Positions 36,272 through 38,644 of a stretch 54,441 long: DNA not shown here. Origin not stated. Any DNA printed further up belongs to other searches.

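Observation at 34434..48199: Ten-gene translationally coupled envelope-glycosylation locus rich in GT-C membrane transferases: best candidate for an undescribed system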

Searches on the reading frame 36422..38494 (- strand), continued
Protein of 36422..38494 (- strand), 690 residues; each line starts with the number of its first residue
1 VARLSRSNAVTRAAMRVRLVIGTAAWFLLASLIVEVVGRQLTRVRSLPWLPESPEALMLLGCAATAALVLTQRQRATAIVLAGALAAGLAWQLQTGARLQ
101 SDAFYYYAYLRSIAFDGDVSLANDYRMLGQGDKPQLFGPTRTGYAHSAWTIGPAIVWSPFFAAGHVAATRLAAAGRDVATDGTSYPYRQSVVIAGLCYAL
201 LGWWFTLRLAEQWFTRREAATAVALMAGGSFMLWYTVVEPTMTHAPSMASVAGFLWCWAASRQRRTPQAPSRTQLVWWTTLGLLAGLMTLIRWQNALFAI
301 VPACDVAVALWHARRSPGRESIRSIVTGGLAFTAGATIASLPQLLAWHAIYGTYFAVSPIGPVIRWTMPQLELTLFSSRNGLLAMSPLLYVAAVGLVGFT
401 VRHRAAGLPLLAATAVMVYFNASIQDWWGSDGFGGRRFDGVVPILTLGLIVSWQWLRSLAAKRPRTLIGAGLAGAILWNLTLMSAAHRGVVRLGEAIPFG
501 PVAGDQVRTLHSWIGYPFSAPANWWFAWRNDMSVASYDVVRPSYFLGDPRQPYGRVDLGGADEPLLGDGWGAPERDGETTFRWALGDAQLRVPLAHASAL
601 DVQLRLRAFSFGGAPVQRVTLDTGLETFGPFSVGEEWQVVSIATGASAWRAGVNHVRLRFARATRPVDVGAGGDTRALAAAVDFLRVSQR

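Call 31: fold_search(model_id=the predicted structure, library=pdb)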
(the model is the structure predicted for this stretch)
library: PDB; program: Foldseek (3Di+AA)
matches with E <= 10: 757; with E <= 0.001: 16
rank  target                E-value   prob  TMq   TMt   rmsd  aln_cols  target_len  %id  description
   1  7bvh_A                4.4e-06  1.00  0.32  0.22  20.8       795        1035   13  Crystal structure of arabinosyltransferase EmbC2-AcpM2 complex from Mycobacterium smegmatis complexed with di-arabinos (released 2020-04-29)
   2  7bvc_A                7.7e-06  1.00  0.36  0.24  20.6       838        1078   13  Cryo-EM structure of Mycobacterium smegmatis arabinosyltransferase EmbA-EmbB-AcpM2 in complex with ethambutol (released 2020-04-29)
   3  7bvc_B                1.8e-05  1.00  0.33  0.23  19.7       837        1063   13  Cryo-EM structure of Mycobacterium smegmatis arabinosyltransferase EmbA-EmbB-AcpM2 in complex with ethambutol (released 2020-04-29)
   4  7bvf_A                3.8e-05  1.00  0.35  0.23  19.6       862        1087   13  Cryo-EM structure of Mycobacterium tuberculosis arabinosyltransferase EmbA-EmbB-AcpM2 in complex with ethambutol (released 2020-04-29)
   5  8age_A                5.9e-05  1.00  0.34  0.36  12.4       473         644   13  Structure of yeast oligosaccharylransferase complex with acceptor peptide bound (released 2022-12-07)
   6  6x0o                  8.8e-05  1.00  0.32  0.23  20.5       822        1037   13  Single-Particle Cryo-EM Structure of Arabinosyltransferase EmbB from Mycobacterium smegmatis (released 2020-06-10)
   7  7oci_F                1.0e-04  1.00  0.34  0.36  13.6       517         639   11  Cryo-EM structure of yeast Ost6p containing oligosaccharyltransferase complex (released 2022-02-16)
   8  3wak                  1.3e-04  1.00  0.31  0.25  16.2       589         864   12  Crystal structure of the Archaeoglobus fulgidus oligosaccharyltransferase (O29867_ARCFU) in the apo form (released 2013-10-30)
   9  5ezm                  2.2e-04  1.00  0.32  0.39   9.8       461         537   13  Crystal Structure of ArnT from Cupriavidus metallidurans in the apo state (released 2016-02-17)
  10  7e9s_A                5.2e-04  1.00  0.32  0.26  15.9       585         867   13  Archaeal oligosaccharyltransferase AglB from Archaeoglobus fulgidus in complex with an inhibitory peptide and a dolich (released 2021-09-08)
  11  6s7t_A                5.4e-04  1.00  0.34  0.33   9.5       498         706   12  Cryo-EM structure of human oligosaccharyltransferase complex OST-B (released 2019-12-18)
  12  6gxc_A                5.7e-04  1.00  0.31  0.30  20.7       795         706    9  Bacterial oligosaccharyltransferase PglB in complex with an inhibitory peptide and a reactive lipid-linked oligosaccha (released 2018-11-14)
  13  8agc_A                7.1e-04  1.00  0.36  0.35  12.7       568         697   12  Structure of yeast oligosaccharylransferase complex with lipid-linked oligosaccharide and non-acceptor peptide bound (released 2022-12-07)
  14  5ogl_A                7.7e-04  1.00  0.26  0.26  12.9       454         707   10  Structure of bacterial oligosaccharyltransferase PglB in complex with an acceptor peptide and an lipid-linked oligosac (released 2017-10-25)
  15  8j3x_A                9.6e-04  1.00  0.14  0.22   5.4       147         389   18  Crystal structure of CBM6E from Saccharophagus degradans (released 2024-04-24)
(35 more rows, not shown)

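Call 35: search_protein_families(library=pfam, proteins=[L071:2102-5197:+, L071:5944-8139:+, L071:7674-8957:+, L071:9070-9894:-, L071:12120-12779:+, L071:12755-14299:+, L071:14308-16497:+, L071:17541-18464:+, L072:14051-15067:-, L068:12018-13547:-], max_evalue=0.001)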
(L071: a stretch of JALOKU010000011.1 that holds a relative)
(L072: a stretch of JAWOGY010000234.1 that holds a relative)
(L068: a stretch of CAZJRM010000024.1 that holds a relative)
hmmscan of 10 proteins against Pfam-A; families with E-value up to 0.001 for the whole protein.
L071:2102-5197:+ (1031 aa): 0 families

L071:5944-8139:+ (731 aa): 3 families
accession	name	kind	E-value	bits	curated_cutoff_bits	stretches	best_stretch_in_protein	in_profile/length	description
PF01799.25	Fer2_2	-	1.3e-24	86.5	30.3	1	621-688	1-75/75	[2Fe-2S] binding domain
PF00111.32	Fer2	-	5.5e-08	33.1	21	1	553-605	1-53/77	2Fe-2S iron-sulfur cluster binding domain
PF13085.11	Fer2_3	-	6.8e-05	23.3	27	1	584-627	49-91/107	2Fe-2S iron-sulfur cluster binding domain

L071:7674-8957:+ (427 aa): 2 families
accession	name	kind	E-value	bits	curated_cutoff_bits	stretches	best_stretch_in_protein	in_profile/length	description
PF00941.27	FAD_binding_5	-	2.9e-42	144.8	27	1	166-329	7-169/170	FAD binding domain in molybdopterin dehydrogenase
PF03450.22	CO_deh_flav_C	-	2.1e-12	47.5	25.5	1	343-424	9-100/102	CO dehydrogenase flavoprotein C-terminal domain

L071:9070-9894:- (274 aa): 1 family
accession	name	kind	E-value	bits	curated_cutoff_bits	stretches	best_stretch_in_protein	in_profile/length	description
PF08308.17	PEGA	-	1.8e-09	37.8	20.8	1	108-173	3-68/71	PEGA domain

L071:12120-12779:+ (219 aa): 0 families

L071:12755-14299:+ (514 aa): 0 families

L071:14308-16497:+ (729 aa): 0 families

L071:17541-18464:+ (307 aa): 0 families

L072:14051-15067:- (338 aa): 4 families
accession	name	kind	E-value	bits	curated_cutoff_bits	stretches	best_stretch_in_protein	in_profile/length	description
PF24684.1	Vgb_lyase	-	1.3e-11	44.3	50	1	101-288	20-205/290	Virginiamycin B lyase family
PF08450.18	SGL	-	5.1e-06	26.7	26.3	0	245-322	115-201/246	SMP-30/Gluconolactonase/LRE-like region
PF01436.27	NHL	-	2.2e-05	24.7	20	0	263-280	1-18/28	NHL repeat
PF25021.1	TEN_NHL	-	0.00048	19.6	27.1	0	181-240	32-92/357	Teneurin NHL domain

L068:12018-13547:- (509 aa): 3 families
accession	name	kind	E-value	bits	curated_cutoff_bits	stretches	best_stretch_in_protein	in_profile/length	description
PF13520.12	AA_permease_2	-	5.9e-62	210.4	27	1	28-484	1-417/427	Amino acid permease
PF00324.27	AA_permease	-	1.7e-39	136.3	24.6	1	35-475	4-419/470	Amino acid permease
PF13906.12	AA_permease_C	-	1.4e-16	60.7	27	1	453-503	1-51/51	C-terminus of AA_permease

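Call 43: search_protein_representatives(alignment_id=A1)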
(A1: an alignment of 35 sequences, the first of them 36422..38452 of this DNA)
Query: 35 sequences, 668 profile positions. Proteins with E-value up to 0.001 (for the whole library): 10202; up to 1e-10: 6588; up to 1e-30: 1880. The best 150 are listed.
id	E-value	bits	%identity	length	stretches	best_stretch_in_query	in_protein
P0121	0.0e+00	1039.1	-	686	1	5-667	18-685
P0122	3.3e-297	1003.6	-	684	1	5-666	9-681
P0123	3.3e-257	871.4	-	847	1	7-617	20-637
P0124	2.9e-236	802.2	-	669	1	3-640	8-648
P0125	2.2e-235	799.3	-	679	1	5-667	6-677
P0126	8.0e-221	751.2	-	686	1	5-667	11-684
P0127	1.0e-185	635.2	-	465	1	211-664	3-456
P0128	2.8e-167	574.3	-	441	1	26-382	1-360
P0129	6.8e-164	563.1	-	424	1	9-358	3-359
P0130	1.6e-156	538.7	-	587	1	38-520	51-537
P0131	1.1e-152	526.0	-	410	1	243-594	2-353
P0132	1.9e-151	521.9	-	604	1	62-665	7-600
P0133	5.8e-146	503.8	-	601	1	79-666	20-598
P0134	3.0e-145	501.5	-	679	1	66-663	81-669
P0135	5.8e-145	500.5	-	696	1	70-666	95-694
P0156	2.3e-111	389.5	-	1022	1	61-641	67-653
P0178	1.5e-100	353.8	-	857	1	62-639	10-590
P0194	2.0e-94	333.5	-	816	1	80-636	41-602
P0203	7.2e-93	328.4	-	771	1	63-654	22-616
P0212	3.7e-90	319.4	-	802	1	86-644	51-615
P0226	6.4e-86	305.4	-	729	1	81-640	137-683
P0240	6.3e-84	298.8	-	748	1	88-646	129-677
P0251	7.2e-82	292.0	-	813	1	83-651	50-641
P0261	6.7e-80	285.5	-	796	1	59-637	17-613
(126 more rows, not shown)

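Call 44: list_cluster_members(proteins=[P0134, P0156, P0178, P0194, P0203, P0212, P0226, P0240, P0251, P0261])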
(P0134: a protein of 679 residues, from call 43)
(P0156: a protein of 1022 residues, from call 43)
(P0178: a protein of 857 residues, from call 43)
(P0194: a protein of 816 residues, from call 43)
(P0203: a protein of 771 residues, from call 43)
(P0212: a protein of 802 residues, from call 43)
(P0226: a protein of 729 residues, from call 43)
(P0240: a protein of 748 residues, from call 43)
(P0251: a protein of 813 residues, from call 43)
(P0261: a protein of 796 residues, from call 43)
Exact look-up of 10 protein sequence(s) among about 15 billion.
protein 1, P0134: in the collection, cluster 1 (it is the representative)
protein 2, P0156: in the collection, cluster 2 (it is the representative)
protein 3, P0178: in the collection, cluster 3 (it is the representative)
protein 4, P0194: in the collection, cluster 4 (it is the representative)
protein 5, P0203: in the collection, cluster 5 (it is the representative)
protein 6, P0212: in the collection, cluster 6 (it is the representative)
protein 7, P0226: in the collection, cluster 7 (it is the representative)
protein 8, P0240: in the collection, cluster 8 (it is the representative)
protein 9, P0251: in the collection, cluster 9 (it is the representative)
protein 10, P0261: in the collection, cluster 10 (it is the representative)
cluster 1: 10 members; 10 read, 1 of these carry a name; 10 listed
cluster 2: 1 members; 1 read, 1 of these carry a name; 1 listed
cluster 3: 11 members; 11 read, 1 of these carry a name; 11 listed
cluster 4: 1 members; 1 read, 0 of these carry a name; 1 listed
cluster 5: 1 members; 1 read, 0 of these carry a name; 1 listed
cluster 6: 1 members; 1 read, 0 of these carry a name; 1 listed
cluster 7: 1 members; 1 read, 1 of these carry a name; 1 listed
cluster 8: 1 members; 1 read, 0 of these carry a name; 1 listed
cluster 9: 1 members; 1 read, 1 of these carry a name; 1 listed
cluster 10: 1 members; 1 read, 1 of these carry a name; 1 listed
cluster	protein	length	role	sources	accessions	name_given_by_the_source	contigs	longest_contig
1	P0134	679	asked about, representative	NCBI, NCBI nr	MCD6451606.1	MAG: glycosyltransferase family 39 protein [Acidobacteria bacterium] | glycosyltransferase family 39 protein [Acidobacteriota bacterium]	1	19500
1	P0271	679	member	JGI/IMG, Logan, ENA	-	-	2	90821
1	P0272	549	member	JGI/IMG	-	-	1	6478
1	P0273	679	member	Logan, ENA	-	-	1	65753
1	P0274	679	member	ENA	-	-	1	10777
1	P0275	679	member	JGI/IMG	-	-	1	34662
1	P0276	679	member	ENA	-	-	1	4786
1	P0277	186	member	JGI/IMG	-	-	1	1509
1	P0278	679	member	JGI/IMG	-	-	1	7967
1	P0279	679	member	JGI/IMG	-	-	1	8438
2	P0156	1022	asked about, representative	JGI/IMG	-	hypothetical protein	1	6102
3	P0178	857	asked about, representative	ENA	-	-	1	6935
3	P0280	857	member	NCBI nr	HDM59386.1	hypothetical protein [Bacillota bacterium]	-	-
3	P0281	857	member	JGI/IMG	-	-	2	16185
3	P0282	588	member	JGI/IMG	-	-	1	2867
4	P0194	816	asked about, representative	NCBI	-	-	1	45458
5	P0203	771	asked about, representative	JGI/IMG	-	-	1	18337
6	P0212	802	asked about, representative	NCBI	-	-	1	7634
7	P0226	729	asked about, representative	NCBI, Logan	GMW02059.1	MAG: hypothetical protein AMXMBFR84_31950 [Candidatus Hydrogenedentota bacterium]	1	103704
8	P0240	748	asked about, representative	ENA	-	-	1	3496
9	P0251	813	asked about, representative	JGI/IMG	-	hypothetical protein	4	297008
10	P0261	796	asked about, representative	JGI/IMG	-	hypothetical protein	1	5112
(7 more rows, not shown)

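Call 47: find_encoding_contigs(protein=P0226, flank=10000, max_places=1)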
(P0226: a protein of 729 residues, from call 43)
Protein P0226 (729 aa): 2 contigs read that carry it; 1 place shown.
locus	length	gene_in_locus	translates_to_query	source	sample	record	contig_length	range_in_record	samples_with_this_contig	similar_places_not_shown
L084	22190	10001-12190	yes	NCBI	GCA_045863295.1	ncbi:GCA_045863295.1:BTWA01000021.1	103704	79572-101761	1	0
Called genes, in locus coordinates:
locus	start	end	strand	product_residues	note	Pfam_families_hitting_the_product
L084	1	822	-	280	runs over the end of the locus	PF13444:Acetyltransf_5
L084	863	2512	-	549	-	PF09335:VTT_dom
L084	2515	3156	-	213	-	PF05742:TANGO2 (weak)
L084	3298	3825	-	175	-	-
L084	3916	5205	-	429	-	-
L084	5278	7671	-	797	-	PF00890:FAD_binding_2 (weak), PF01134:GIDA (weak), PF01266:DAO (weak), PF07992:Pyr_redox_2 (weak), PF12831:FAD_oxidored, PF13450:NAD_binding_8 (weak)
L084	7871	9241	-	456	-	PF05787:PhoX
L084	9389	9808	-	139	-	PF00578:AhpC-TSA, PF08534:Redoxin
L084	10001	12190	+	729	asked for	PF13231:PMT_2 (weak)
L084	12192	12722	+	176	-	PF00583:Acetyltransf_1, PF13508:Acetyltransf_7 (weak), PF13673:Acetyltransf_10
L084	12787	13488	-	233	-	PF00106:adh_short, PF08659:KR, PF13460:NAD_binding_10 (weak), PF13561:adh_short_C2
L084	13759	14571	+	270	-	PF03781:FGE-sulfatase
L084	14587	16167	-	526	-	PF00501:AMP-binding, PF13193:AMP-binding_C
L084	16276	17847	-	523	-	PF00501:AMP-binding, PF13193:AMP-binding_C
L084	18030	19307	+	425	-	PF01566:Nramp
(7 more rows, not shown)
